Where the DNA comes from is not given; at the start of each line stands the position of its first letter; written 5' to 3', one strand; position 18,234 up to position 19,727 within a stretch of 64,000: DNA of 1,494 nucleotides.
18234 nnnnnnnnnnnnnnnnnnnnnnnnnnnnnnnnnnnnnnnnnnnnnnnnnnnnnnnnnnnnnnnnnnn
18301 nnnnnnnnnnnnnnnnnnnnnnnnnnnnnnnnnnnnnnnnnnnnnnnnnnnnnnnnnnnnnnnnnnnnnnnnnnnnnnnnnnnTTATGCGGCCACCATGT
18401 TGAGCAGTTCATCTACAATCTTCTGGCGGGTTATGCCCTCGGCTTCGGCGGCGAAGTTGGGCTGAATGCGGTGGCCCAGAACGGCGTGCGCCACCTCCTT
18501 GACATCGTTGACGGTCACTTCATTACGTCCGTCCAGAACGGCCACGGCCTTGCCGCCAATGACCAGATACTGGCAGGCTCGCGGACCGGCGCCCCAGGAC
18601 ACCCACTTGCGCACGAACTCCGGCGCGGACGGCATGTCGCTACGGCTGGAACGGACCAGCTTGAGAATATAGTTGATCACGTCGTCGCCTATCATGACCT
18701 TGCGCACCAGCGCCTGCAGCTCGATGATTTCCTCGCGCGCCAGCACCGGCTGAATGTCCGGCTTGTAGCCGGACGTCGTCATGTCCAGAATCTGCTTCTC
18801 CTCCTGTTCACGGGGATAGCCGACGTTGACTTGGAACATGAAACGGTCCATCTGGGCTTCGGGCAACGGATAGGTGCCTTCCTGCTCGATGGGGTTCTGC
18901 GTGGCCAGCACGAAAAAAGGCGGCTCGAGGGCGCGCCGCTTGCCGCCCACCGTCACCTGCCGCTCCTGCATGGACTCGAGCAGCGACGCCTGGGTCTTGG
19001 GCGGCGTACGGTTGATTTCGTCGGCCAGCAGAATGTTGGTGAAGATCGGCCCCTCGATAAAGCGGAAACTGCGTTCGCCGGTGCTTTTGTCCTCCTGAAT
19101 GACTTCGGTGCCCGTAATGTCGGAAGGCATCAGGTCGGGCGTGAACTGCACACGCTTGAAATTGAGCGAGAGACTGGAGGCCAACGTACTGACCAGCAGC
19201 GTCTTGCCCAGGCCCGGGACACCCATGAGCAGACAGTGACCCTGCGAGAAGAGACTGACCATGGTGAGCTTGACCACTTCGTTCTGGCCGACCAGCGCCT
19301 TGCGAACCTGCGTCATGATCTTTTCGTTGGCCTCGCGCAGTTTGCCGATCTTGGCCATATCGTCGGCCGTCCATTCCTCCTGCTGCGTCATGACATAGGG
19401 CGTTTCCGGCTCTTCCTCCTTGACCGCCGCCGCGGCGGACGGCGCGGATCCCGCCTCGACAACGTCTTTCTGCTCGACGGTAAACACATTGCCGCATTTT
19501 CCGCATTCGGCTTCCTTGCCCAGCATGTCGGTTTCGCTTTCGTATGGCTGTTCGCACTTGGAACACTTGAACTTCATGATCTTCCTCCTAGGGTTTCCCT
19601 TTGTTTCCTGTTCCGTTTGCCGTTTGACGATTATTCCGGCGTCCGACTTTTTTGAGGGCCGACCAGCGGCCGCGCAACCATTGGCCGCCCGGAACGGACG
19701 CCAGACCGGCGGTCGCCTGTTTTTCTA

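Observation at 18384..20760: Tandem MoxR ATPases, one fused to an MJ0042-type zinc ribbon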

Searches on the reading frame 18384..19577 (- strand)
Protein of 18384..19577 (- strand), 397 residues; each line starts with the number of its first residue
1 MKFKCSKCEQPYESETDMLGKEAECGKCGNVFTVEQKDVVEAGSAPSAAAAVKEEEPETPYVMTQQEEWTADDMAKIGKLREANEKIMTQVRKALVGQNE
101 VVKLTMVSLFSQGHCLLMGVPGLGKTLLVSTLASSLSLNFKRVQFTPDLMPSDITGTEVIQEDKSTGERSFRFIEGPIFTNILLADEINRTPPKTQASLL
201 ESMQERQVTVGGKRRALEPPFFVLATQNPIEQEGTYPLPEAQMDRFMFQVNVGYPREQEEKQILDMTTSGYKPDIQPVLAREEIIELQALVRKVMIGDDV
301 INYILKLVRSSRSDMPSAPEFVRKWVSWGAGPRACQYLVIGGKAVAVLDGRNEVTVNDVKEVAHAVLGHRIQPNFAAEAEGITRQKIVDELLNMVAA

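Call 3: search_protein_families(library=pfam, proteins=[window:18384-19577:-], max_evalue=0.01)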
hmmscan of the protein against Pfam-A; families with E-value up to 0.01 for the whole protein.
window:18384-19577:- (397 aa): 10 families
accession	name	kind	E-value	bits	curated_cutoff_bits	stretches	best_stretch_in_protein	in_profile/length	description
PF07726.17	AAA_3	-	3.1e-63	212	27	1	114-248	1-131/131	ATPase family associated with various cellular activities (AAA)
PF17863.7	AAA_lid_2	-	9.5e-15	54.5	22.7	1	326-390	9-73/74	AAA lid domain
PF20030.5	bpMoxR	-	1.3e-12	47.7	27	1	86-287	5-200/205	MoxR domain in the MoxR-vWA-beta-propeller ternary systems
PF07728.20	AAA_5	-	2.1e-12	47.7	22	1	114-246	1-139/139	AAA domain (dynein-related subfamily)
PF00004.35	AAA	-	3.6e-07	31.1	21.2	1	115-252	1-129/131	ATPase family associated with various cellular activities (AAA)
PF00158.32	Sigma54_activat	-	0.00017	21.7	20.2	1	114-231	24-146/168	Sigma-54 interaction domain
PF05496.18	RuvB_N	-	0.00029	21.1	27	1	112-142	33-63/159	Holliday junction DNA helicase RuvB P-loop domain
PF00493.29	MCM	-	0.0018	17.9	23.3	1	86-231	31-175/224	MCM P-loop domain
PF01078.27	Mg_chelatase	-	0.0027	17.6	20.3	0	95-136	5-46/207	Magnesium chelatase, subunit ChlI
PF13717.11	Zn_ribbon_4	-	0.0065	16.8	30.3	0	1-33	1-36/36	zinc-ribbon domain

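Call 8: find_homologous_proteins(query=window:18384-19577:-, max_evalue=1e-30)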
Query window:18384-19577:- (397 aa): 8000 proteins with E <= 1e-30 among 8000 candidates; the best 120 are listed.
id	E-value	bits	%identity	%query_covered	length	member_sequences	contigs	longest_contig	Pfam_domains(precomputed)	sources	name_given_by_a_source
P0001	2.1e-260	881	100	100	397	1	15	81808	PF20030.6,PF07726.18,PF00004.36,PF17863.8,PF07728.21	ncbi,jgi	jgi:MoxR-like ATPase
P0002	2.3e-219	746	-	-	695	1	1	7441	PF20030.6,PF00158.33,PF07726.18,PF00493.30,PF00004.36,PF17863.8,PF05496.19,PF07728.21,PF01078.28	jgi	jgi:MoxR-like ATPase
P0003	9.7e-216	734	82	100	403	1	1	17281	PF20030.6,PF07726.18,PF00004.36,PF17863.8,PF07728.21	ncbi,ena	-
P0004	1.7e-212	724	80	100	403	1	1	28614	PF20030.6,PF07726.18,PF00004.36,PF17863.8,PF07728.21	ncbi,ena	-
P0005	1.7e-206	704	78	100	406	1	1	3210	PF20030.6,PF07726.18,PF00004.36,PF17863.8,PF07728.21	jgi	-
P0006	1.8e-195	668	74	100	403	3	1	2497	PF20030.6,PF13719.11,PF07726.18,PF00004.36,PF17863.8,PF07728.21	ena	-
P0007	9.2e-190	649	77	95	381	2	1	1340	PF20030.6,PF00158.33,PF07726.18,PF00004.36,PF17863.8,PF07728.21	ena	-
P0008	5.9e-188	643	74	99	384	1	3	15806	PF20030.6,PF07726.18,PF00493.30,PF00004.36,PF17863.8,PF07728.21,PF01078.28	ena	-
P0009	3.5e-186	637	74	99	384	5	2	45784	PF20030.6,PF07726.18,PF00004.36,PF17863.8,PF07728.21,PF01078.28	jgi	jgi:MoxR-like ATPase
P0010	1.0e-184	632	72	99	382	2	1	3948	PF20030.6,PF07726.18,PF00004.36,PF17863.8,PF07728.21,PF01078.28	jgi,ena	-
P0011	1.1e-179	616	71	99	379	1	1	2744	PF20030.6,PF00158.33,PF07726.18,PF00493.30,PF00004.36,PF17863.8,PF07728.21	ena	-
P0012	9.6e-177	606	68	99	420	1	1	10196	PF20030.6,PF07726.18,PF00004.36,PF17863.8,PF07728.21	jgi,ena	-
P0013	4.5e-173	594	69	100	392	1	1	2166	PF20030.6,PF07726.18,PF00004.36,PF17863.8,PF07728.21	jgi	jgi:MoxR-like ATPase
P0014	5.3e-173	594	67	100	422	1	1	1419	PF20030.6,PF07726.18,PF13717.12,PF00004.36,PF17863.8,PF07728.21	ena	-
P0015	1.7e-172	592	68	100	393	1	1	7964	PF20030.6,PF07726.18,PF00004.36,PF17863.8,PF07728.21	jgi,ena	-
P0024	2.3e-169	582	68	99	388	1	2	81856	PF20030.6,PF07726.18,PF00493.30,PF00004.36,PF17863.8,PF07728.21,PF01078.28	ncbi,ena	-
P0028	3.4e-169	581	66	100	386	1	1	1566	PF20030.6,PF00158.33,PF07726.18,PF13717.12,PF00004.36,PF17863.8,PF07728.21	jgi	jgi:MoxR-like ATPase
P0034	9.5e-168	576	67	100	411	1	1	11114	PF20030.6,PF00158.33,PF07726.18,PF00004.36,PF17863.8,PF07728.21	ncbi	-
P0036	1.4e-167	576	65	99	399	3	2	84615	PF20030.6,PF07726.18,PF13717.12,PF00004.36,PF17863.8,PF07728.21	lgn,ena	-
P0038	4.1e-167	574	67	100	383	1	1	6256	PF20030.6,PF07726.18,PF00493.30,PF00004.36,PF17863.8,PF07728.21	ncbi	-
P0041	6.6e-166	570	66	97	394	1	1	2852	PF20030.6,PF07726.18,PF13717.12,PF00004.36,PF17863.8,PF07728.21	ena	-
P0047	4.9e-162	558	64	100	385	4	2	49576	PF20030.6,PF07726.18,PF13717.12,PF00004.36,PF17863.8,PF07728.21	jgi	jgi:MoxR-like ATPase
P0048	6.2e-162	557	65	99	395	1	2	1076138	PF20030.6,PF07726.18,PF00004.36,PF17863.8,PF07728.21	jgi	jgi:MoxR-like ATPase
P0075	2.1e-158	546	64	98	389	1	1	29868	PF20030.6,PF07726.18,PF00004.36,PF17863.8,PF05496.19,PF07728.21,PF01078.28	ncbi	-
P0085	3.4e-157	542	70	85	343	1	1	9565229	PF20030.6,PF00158.33,PF07726.18,PF00004.36,PF17863.8,PF07728.21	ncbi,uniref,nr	ncbi:AAA family ATPase [Lignipirellula cremea]|uniref:ATPase RavA n=1 Tax=Lignipirellula cremea TaxI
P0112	2.5e-150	519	62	100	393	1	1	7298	PF20030.6,PF07726.18,PF13717.12,PF17863.8,PF07728.21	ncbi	-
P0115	2.7e-148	512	60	99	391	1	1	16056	PF20030.6,PF13719.11,PF07726.18,PF13717.12,PF00493.30,PF17863.8,PF07728.21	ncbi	-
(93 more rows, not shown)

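Call 12: find_encoding_contigs(protein=P0001, flank=10000, max_places=4)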
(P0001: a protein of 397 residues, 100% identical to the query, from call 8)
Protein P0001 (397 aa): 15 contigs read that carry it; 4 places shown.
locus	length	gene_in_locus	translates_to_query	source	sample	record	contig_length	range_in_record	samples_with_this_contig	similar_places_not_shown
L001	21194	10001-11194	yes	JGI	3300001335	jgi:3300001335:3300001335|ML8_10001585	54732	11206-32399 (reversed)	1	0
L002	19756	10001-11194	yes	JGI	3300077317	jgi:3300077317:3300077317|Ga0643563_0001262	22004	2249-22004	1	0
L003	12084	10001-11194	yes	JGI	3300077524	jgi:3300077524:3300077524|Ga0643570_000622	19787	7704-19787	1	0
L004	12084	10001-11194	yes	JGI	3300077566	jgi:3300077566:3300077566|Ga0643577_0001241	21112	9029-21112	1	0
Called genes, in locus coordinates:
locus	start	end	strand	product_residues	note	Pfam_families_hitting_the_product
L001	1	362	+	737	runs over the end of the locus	PF07584:BatA, PF13519:VWA_2 (weak)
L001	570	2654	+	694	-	PF24157:DUF7408 (faint)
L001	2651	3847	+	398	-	PF13243:SQHop_cyclase_C (faint)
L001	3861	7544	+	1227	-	-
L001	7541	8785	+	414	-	PF08305:NPCBM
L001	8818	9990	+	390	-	PF20030:bpMoxR, PF07726:AAA_3, PF07728:AAA_5, PF17863:AAA_lid_2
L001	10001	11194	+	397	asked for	PF20030:bpMoxR, PF00004:AAA (weak), PF07726:AAA_3, PF07728:AAA_5, PF17863:AAA_lid_2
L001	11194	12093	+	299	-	PF01882:DUF58, PF13519:VWA_2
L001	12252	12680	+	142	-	PF00072:Response_reg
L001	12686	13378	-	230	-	-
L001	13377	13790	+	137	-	-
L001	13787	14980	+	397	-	PF00534:Glycos_transf_1, PF13692:Glyco_trans_1_4, PF13524:Glyco_trans_1_2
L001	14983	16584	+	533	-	PF03023:MurJ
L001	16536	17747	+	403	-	PF13439:Glyco_transf_4, PF13579:Glyco_trans_4_4, PF00534:Glycos_transf_1, PF13692:Glyco_trans_1_4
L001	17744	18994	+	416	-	PF04932:Wzy_C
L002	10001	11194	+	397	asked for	PF20030:bpMoxR, PF00004:AAA (weak), PF07726:AAA_3, PF07728:AAA_5, PF17863:AAA_lid_2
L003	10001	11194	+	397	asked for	PF20030:bpMoxR, PF00004:AAA (weak), PF07726:AAA_3, PF07728:AAA_5, PF17863:AAA_lid_2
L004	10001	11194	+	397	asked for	PF20030:bpMoxR, PF00004:AAA (weak), PF07726:AAA_3, PF07728:AAA_5, PF17863:AAA_lid_2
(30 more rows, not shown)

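Call 21: list_cluster_members(proteins=[P0001, P0003, P0004, P0024, P0034, P0038, P0075, P0112, P0115, P0231])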
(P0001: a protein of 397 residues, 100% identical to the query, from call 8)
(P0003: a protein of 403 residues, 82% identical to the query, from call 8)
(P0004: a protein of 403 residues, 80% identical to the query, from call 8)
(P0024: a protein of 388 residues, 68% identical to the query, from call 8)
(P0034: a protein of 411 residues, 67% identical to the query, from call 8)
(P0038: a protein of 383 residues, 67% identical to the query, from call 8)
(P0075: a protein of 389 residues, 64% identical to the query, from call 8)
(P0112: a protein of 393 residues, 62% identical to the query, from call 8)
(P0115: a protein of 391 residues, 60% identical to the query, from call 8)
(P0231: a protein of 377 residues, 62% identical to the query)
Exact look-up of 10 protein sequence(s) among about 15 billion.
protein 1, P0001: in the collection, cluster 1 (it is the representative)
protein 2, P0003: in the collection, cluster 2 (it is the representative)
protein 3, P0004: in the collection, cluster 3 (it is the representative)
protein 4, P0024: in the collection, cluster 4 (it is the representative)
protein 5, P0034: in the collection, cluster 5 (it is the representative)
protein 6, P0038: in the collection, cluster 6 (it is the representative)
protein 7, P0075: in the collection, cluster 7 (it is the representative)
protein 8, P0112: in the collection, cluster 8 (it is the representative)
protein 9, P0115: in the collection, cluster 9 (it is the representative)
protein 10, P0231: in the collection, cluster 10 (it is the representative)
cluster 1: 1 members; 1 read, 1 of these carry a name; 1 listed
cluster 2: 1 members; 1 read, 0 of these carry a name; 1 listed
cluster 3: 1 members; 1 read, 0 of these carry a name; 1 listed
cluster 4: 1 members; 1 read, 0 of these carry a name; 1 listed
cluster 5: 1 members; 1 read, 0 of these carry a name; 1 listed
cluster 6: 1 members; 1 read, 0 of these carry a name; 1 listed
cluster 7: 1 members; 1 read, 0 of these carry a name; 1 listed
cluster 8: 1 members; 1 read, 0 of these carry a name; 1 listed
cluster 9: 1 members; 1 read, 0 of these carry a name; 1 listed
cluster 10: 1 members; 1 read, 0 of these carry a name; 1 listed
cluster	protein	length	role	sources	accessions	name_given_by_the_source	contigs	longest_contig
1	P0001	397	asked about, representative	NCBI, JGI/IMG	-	MoxR-like ATPase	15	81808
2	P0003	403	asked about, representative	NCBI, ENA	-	-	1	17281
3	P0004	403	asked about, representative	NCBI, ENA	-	-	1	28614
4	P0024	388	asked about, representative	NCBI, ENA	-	-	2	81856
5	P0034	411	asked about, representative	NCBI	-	-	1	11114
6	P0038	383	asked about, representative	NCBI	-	-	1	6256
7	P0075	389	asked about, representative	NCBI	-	-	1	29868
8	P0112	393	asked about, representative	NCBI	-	-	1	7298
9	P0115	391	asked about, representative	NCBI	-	-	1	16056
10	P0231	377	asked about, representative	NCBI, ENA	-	-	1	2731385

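Call 26: find_encoding_contigs(protein=P0085, flank=10000, max_places=1)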
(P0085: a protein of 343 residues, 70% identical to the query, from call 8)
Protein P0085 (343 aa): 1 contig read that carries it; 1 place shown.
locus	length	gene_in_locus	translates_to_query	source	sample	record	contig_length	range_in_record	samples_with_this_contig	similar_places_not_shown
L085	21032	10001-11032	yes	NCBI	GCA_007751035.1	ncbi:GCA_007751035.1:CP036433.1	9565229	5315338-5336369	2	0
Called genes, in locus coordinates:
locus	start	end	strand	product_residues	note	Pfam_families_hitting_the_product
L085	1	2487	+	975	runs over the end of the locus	-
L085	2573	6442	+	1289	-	-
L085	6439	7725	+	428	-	PF08305:NPCBM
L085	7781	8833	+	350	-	-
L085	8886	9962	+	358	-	PF20030:bpMoxR (weak), PF07726:AAA_3, PF07728:AAA_5, PF17863:AAA_lid_2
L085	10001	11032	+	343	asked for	PF20030:bpMoxR, PF00158:Sigma54_activat (faint), PF00004:AAA (weak), PF07726:AAA_3, PF07728:AAA_5, PF17863:AAA_lid_2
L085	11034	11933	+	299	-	PF01882:DUF58, PF13519:VWA_2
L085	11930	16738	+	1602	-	PF13174:TPR_6 (faint), PF01011:PQQ (faint), PF13360:PQQ_2, PF13570:Beta-prop_ACSF4 (faint), PF25293:Beta-prop_EMC1_N (faint), PF23727:Beta-prop_FAM234A_B (faint), PF13360:PQQ_2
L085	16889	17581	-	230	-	PF01323:DSBA, PF13462:Thioredoxin_4 (weak)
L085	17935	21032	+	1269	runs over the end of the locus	PF00069:Pkinase, PF07714:PK_Tyr_Ser-Thr, PF07719:TPR_2 (faint)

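Call 27: find_encoding_contigs(protein=P0048, flank=10000, max_places=1)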
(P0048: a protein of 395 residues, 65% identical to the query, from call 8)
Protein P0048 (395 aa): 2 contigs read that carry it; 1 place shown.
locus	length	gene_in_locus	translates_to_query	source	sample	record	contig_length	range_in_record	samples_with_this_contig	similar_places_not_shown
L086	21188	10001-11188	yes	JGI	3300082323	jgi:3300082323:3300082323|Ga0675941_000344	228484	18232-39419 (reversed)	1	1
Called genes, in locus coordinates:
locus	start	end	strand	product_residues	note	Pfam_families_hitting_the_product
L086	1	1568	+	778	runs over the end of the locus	PF00092:VWA, PF13519:VWA_2 (weak), PF24157:DUF7408 (weak)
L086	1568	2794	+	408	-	PF13243:SQHop_cyclase_C (faint)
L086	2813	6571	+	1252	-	-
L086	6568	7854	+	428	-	PF08305:NPCBM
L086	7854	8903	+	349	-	-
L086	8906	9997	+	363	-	PF20030:bpMoxR, PF00004:AAA (faint), PF07726:AAA_3, PF07728:AAA_5, PF17863:AAA_lid_2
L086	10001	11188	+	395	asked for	PF20030:bpMoxR, PF00004:AAA (weak), PF07726:AAA_3, PF07728:AAA_5, PF17863:AAA_lid_2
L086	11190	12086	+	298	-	PF01882:DUF58, PF13519:VWA_2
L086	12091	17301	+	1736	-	PF07691:PA14, PF13174:TPR_6 (faint), PF13360:PQQ_2, PF01011:PQQ (faint), PF13360:PQQ_2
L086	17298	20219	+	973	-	PF01436:NHL (faint)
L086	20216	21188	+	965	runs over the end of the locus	PF08450:SGL (faint), PF01436:NHL (weak)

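Call 28: find_encoding_contigs(protein=P0036, flank=10000, max_places=1)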
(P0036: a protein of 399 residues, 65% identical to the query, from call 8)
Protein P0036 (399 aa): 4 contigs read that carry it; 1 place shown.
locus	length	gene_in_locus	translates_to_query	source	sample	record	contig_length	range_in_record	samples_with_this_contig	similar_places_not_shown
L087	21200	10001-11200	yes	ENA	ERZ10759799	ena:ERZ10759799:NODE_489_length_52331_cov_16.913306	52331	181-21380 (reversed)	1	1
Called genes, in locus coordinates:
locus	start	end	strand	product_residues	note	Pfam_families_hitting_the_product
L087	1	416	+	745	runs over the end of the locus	PF07584:BatA, PF13519:VWA_2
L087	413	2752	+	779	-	PF00092:VWA, PF24157:DUF7408 (weak)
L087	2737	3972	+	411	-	PF00432:Prenyltrans (faint), PF13243:SQHop_cyclase_C (faint)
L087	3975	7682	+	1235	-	-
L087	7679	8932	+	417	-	PF08305:NPCBM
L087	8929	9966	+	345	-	PF20030:bpMoxR, PF07726:AAA_3, PF07728:AAA_5, PF17863:AAA_lid_2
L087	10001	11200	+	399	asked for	PF13717:Zn_ribbon_4 (faint), PF20030:bpMoxR, PF00004:AAA (weak), PF07726:AAA_3, PF07728:AAA_5, PF17863:AAA_lid_2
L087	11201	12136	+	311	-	PF01882:DUF58, PF13519:VWA_2 (faint)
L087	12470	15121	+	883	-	PF01571:GCV_T, PF08669:GCV_T_C (faint), PF00464:SHMT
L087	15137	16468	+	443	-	PF02347:GDC-P, PF01053:Cys_Met_Meta_PP (weak)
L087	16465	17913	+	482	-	PF02347:GDC-P, PF00266:Aminotran_5 (weak), PF21478:GcvP2_C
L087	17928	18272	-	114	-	PF01934:HepT-like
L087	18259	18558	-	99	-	PF01909:NTP_transf_2, PF18765:Polbeta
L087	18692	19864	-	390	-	PF22643:NagA_N, PF01979:Amidohydro_1, PF07969:Amidohydro_3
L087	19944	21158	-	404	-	PF00083:Sugar_tr, PF12832:MFS_1_like, PF06609:TRI12 (faint), PF07690:MFS_1, PF13347:MFS_2 (weak), PF07690:MFS_1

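Call 30: search_solved_structures(query=window:18384-19577:-, max_evalue=1e-10)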
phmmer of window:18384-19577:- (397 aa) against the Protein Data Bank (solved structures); distinct sequences matched with E-value up to 1e-10: 1.
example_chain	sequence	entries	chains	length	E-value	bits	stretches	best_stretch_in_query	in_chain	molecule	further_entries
2r44_A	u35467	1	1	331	3.7e-78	266.7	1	84-395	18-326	Uncharacterized protein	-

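Call 35: search_protein_families(library=ncbifam, proteins=[window:18384-19577:-], max_evalue=0.01)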
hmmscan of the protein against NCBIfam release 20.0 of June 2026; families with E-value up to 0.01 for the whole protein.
window:18384-19577:- (397 aa): 13 families
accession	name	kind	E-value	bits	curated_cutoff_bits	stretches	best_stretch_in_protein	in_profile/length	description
TIGR02031.1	BchD-ChlD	equivalog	1.4e-10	40.5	499.55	1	122-373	26-273/608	magnesium chelatase ATPase subunit D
NF010054.0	PRK13531.1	equivalog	1.4e-07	30.9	681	1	74-326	1-254/498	ATPase RavA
NF047784.1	MadB_ATPase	equivalog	4.1e-07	29.5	475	1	182-294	141-243/298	MadB family AAA-type ATPase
TIGR02442.1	Cob-chelat-sub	hypoth_equivalog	1.1e-06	27.5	779.45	1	182-377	130-316/641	putative cobaltochelatase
TIGR02640.1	gas_vesic_GvpN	equivalog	2.8e-06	27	266.8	1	183-269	109-199/262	gas vesicle protein GvpN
TIGR00764.1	lon_rel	equivalog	3.4e-06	25.9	516.6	0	94-137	19-62/608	ATP-dependent protease LonB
TIGR02030.1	BchI-ChlI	equivalog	6.1e-06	25.6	466.95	1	185-388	137-332/337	magnesium chelatase ATPase subunit I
TIGR00635.1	ruvB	equivalog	7.9e-05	21.8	299.05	1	113-156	31-74/305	Holliday junction branch migration DNA helicase RuvB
NF000868.0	PRK00080.1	equivalog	0.00041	19.4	282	1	112-144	51-83/330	Holliday junction branch migration DNA helicase RuvB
TIGR01243.1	CDC48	subfamily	0.0014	17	802.65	1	75-196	178-288/733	CDC48 family AAA ATPase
NF042959.1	IteA_antiphage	equivalog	0.0033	16.6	510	0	85-140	98-153/367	anti-phage ATPase IteA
NF003069.1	PRK03992.1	subfamily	0.0083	15.3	500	0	68-143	124-196/379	proteasome-activating nucleotidase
TIGR03499.1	FlhF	equivalog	0.0097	15.9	174.15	0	74-142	161-228/286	flagellar biosynthesis GTPase FlhF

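Call 48: predict_structure(alignment_id=A3)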
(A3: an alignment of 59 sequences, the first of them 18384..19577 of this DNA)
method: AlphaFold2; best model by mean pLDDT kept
length: 397 residues; sequences in the alignment: 59
mean_pLDDT: 88.4   pTM: 0.79
mean pLDDT of the five models: 88.4, 87.9, 86.8, 86.0, 85.4
residues with pLDDT >= 90: 251; 70-90: 114; 50-70: 18; < 50: 14
segments of 3 or more residues with pLDDT < 50: 38-51
pLDDT, mean of each block of 10 residues (from residue 1): 85 82 87 67 41 64 79 95 95 89 94 90 81 94 92 93 92 95 92 90 93 94 85 74 88 88 85 92 94 95 97 95 96 96 97 97 95 94 95 92
secondary structure, 60 per line:
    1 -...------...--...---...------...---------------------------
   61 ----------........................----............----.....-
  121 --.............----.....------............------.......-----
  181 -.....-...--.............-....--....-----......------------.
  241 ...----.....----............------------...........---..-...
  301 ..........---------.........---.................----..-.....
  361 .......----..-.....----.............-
elements in order: E2-4 E11-13 E22-24 E31-33 H71-94 H99-110 E115-119 H123-135 E140-144 H151-155 E156-162 E169-175 E182-186 H193-205 E207-210 E213-216 E222-227 H240-243 E248-252 H257-268 H281-291 H298-310 H320-325 E326-328 H332-348 H356-367 H375-379 H384-396
